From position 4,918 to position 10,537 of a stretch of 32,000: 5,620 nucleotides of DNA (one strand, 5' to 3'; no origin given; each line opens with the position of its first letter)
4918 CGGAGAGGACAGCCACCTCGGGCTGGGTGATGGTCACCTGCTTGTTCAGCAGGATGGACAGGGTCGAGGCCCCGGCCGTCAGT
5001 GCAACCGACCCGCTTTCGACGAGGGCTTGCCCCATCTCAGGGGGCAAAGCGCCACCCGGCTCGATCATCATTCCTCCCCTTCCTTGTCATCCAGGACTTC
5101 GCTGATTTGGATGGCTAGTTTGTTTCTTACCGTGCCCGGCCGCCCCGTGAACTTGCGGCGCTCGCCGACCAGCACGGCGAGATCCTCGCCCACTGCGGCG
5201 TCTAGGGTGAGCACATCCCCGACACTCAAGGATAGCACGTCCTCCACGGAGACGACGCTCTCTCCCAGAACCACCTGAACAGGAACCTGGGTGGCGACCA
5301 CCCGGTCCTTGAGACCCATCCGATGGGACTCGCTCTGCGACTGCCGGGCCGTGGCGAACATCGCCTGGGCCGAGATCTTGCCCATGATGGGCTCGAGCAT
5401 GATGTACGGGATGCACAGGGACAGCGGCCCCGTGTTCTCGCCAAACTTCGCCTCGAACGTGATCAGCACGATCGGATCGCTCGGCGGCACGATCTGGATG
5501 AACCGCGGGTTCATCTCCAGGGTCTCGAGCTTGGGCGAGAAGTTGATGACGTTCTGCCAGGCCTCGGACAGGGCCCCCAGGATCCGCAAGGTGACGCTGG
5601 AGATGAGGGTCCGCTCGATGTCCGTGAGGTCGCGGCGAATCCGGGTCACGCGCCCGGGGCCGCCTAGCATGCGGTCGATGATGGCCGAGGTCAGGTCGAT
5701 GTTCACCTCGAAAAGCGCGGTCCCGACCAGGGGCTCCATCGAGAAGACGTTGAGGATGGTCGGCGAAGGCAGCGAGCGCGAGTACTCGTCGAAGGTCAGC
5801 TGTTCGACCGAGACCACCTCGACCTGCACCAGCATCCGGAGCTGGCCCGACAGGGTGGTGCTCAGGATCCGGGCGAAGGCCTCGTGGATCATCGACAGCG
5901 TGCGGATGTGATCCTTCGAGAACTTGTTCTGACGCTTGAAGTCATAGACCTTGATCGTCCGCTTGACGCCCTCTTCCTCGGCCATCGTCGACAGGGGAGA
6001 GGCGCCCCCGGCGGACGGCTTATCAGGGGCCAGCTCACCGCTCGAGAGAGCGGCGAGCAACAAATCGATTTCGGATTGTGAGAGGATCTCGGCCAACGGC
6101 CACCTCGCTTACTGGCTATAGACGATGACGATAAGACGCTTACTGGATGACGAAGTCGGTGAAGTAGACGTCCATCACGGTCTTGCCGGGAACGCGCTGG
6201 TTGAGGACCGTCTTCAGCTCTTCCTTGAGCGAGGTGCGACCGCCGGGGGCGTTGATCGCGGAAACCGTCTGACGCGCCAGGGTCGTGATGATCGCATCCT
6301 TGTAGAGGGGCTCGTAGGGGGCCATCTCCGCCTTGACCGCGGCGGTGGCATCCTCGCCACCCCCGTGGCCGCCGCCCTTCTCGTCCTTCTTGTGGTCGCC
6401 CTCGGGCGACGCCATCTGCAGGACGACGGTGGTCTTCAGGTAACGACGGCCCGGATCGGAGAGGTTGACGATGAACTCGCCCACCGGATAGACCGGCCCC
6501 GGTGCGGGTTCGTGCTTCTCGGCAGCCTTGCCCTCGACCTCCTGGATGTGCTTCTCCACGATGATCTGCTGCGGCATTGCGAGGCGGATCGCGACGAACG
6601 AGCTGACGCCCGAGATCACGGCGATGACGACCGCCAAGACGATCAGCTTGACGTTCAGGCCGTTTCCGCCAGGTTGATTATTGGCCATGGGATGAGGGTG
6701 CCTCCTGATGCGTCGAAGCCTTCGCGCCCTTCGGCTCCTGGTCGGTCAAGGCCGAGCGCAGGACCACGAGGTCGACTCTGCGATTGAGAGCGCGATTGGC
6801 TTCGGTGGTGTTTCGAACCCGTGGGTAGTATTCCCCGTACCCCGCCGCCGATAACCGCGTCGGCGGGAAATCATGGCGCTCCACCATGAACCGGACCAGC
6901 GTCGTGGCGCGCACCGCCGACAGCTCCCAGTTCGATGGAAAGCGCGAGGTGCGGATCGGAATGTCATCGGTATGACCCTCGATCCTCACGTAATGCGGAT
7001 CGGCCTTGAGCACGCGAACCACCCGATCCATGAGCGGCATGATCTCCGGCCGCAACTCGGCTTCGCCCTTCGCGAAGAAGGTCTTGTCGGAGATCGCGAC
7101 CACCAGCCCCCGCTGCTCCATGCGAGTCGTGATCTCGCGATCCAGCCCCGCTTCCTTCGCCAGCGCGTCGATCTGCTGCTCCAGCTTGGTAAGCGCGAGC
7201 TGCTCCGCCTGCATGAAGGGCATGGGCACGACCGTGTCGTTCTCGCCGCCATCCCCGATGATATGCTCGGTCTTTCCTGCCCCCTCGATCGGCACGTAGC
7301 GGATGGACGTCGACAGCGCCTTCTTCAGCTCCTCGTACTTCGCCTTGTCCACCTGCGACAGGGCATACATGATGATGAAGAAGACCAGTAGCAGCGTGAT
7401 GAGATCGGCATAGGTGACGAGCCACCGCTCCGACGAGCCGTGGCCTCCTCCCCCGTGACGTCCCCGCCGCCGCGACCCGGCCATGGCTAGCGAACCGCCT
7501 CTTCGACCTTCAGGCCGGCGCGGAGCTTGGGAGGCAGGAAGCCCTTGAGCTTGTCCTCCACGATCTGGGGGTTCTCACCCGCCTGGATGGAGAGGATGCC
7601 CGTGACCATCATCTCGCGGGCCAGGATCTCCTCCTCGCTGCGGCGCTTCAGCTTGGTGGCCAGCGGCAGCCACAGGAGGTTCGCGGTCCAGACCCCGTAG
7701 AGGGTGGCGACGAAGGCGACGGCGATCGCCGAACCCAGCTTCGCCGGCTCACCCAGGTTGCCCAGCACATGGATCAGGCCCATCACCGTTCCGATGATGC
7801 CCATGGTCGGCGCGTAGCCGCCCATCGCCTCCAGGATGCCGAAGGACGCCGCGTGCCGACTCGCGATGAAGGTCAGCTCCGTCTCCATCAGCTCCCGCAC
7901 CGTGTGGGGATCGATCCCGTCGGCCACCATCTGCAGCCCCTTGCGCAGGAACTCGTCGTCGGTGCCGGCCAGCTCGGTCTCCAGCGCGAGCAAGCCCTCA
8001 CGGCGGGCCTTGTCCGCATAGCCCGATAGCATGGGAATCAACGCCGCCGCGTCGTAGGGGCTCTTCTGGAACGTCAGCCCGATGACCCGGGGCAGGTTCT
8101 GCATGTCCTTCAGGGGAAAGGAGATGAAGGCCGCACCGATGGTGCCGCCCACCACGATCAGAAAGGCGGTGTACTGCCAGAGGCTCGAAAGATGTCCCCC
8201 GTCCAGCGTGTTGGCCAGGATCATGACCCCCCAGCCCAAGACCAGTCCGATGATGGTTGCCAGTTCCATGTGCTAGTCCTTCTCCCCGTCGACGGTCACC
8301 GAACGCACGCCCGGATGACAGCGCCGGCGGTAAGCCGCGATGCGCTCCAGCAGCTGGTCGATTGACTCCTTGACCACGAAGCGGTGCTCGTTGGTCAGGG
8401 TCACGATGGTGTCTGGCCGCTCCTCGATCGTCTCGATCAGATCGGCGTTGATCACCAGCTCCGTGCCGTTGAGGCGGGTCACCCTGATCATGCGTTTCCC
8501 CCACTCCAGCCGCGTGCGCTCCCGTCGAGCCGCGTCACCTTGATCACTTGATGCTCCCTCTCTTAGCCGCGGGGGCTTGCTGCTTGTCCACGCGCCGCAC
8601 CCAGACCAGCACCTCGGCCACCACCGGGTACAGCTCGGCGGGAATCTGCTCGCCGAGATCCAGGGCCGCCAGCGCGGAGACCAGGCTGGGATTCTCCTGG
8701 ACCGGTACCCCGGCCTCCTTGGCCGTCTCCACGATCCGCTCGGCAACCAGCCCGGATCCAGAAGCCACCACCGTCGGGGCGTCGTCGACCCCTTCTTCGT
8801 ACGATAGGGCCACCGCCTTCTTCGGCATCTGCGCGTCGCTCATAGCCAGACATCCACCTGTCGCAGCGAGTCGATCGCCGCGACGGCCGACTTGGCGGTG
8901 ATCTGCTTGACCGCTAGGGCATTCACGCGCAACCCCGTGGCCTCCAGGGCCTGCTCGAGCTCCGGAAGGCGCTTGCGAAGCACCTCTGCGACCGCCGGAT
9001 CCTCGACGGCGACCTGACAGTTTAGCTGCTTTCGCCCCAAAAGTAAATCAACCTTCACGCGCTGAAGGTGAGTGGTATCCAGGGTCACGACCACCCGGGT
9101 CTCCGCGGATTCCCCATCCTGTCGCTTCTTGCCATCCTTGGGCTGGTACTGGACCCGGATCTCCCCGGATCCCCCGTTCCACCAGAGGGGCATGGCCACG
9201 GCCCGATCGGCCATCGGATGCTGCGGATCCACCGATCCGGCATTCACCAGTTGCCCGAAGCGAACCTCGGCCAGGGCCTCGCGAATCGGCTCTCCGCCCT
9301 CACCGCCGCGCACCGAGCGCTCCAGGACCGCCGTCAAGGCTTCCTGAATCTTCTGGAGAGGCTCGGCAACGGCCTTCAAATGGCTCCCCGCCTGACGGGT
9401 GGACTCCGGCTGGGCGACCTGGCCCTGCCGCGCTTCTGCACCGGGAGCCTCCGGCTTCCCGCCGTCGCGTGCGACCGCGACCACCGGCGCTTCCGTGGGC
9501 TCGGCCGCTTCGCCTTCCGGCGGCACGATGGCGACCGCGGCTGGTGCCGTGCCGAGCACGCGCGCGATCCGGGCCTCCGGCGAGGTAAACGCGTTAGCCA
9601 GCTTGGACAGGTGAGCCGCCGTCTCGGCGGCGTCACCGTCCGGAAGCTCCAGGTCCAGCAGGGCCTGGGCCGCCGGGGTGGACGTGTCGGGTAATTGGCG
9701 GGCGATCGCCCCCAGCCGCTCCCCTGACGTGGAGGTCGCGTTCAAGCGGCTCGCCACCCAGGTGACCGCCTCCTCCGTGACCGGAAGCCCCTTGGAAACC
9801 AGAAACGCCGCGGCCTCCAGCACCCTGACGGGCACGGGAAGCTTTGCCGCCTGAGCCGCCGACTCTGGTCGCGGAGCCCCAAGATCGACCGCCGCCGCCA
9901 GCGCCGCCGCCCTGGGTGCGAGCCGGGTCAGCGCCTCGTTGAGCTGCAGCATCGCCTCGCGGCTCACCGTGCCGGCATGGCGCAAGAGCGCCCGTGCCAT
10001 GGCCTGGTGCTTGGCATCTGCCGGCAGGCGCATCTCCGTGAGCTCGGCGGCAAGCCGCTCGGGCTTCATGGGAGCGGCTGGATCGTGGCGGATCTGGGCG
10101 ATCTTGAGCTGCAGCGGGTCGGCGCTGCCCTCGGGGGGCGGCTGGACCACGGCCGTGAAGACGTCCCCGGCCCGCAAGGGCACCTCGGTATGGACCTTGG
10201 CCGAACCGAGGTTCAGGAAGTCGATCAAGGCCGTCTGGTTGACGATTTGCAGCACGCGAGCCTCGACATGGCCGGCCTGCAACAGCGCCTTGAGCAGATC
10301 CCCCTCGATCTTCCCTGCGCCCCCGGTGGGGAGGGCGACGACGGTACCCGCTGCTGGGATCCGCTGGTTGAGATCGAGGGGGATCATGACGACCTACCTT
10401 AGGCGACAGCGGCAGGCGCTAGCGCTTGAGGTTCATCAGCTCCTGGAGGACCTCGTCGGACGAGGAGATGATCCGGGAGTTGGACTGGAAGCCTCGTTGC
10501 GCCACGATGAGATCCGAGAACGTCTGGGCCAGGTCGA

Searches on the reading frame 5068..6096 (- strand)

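Call 35: search_protein_families(library=pfam, proteins=[window:5068-6096:-], max_evalue=0.00001)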
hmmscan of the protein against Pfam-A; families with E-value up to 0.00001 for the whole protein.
window:5068-6096:- (342 aa): 2 families
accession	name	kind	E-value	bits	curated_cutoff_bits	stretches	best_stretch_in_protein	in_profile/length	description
PF02154.20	FliM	-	1.1e-65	221.6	27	1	51-240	1-191/192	Flagellar motor switch protein FliM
PF01052.25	FliMN_C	-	5.2e-21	74.8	23.8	1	266-335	3-72/73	Type III flagellar switch regulator (C-ring) FliN C-term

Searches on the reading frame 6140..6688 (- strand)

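Call 35: search_protein_families(library=pfam, proteins=[window:6140-6688:-], max_evalue=0.00001)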
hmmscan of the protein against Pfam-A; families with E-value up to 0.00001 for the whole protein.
window:6140-6688:- (182 aa): 1 family
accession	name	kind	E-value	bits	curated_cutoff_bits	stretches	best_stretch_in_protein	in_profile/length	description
PF03748.19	FliL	-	3.2e-22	79.4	24.6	1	66-182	1-103/103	Flagellar basal body-associated protein FliL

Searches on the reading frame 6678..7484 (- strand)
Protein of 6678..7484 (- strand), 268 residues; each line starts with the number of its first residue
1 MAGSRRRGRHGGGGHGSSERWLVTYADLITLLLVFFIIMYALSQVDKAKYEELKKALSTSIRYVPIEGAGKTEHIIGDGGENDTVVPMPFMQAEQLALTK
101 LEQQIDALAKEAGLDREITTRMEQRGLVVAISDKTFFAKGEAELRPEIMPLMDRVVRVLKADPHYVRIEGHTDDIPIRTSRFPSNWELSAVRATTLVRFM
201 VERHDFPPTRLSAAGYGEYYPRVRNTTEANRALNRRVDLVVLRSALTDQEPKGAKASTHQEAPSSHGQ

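Call 35: search_protein_families(library=pfam, proteins=[window:6678-7484:-], max_evalue=0.00001)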
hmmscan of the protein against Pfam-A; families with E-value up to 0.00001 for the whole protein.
window:6678-7484:- (268 aa): 2 families
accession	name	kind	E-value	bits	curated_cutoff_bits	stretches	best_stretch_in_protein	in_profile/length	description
PF13677.11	MotB_plug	-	5.4e-20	71.2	24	1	6-60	3-57/58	Membrane MotB of proton-channel complex MotA/MotB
PF00691.25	OmpA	-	1.4e-16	61.1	27.2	1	136-235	1-98/98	OmpA family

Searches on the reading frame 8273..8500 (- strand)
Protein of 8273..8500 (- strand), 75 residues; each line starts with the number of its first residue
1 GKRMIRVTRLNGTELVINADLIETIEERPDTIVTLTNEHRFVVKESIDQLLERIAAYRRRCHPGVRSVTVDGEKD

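Call 95: search_protein_families(library=pfam, proteins=[window:8273-8500:-], max_evalue=0.001)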
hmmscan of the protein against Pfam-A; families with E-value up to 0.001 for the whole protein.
window:8273-8500:- (75 aa): 1 family
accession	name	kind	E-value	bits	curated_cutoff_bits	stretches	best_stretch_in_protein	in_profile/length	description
PF06289.16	FlbD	-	6.8e-28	96.5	24.7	1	4-62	1-59/59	Flagellar and Swarming motility proteins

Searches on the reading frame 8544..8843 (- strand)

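Call 35: search_protein_families(library=pfam, proteins=[window:8544-8843:-], max_evalue=0.00001)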
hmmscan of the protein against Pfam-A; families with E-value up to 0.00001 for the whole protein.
window:8544-8843:- (99 aa): 1 family
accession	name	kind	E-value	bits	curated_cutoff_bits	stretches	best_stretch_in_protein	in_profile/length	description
PF01312.24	Bac_export_2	-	5.9e-21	75.5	24.4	1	10-82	262-335/335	FlhB HrpN YscU SpaS Family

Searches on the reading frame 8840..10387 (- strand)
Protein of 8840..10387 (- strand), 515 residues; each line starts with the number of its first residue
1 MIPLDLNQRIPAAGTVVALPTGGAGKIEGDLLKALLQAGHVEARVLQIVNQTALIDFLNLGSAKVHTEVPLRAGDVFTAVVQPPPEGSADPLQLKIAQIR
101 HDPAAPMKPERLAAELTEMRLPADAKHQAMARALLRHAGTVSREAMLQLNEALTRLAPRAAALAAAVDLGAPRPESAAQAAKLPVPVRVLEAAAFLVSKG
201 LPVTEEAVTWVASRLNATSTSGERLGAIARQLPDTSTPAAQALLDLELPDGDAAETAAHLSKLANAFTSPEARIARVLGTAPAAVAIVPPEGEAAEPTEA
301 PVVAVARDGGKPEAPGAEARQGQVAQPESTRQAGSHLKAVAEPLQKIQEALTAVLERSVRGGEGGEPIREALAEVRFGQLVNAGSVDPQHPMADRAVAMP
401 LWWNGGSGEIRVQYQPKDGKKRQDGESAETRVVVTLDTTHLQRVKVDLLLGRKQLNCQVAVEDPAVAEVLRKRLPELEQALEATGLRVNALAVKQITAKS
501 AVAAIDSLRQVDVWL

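Call 35: search_protein_families(library=pfam, proteins=[window:8840-10387:-], max_evalue=0.00001)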
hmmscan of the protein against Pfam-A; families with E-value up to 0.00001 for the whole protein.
window:8840-10387:- (515 aa): 1 family
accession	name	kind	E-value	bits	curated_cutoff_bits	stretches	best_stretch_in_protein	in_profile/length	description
PF02120.21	Flg_hook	-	3.7e-12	46.3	29.8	1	427-497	10-80/85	Flagellar hook-length control protein FliK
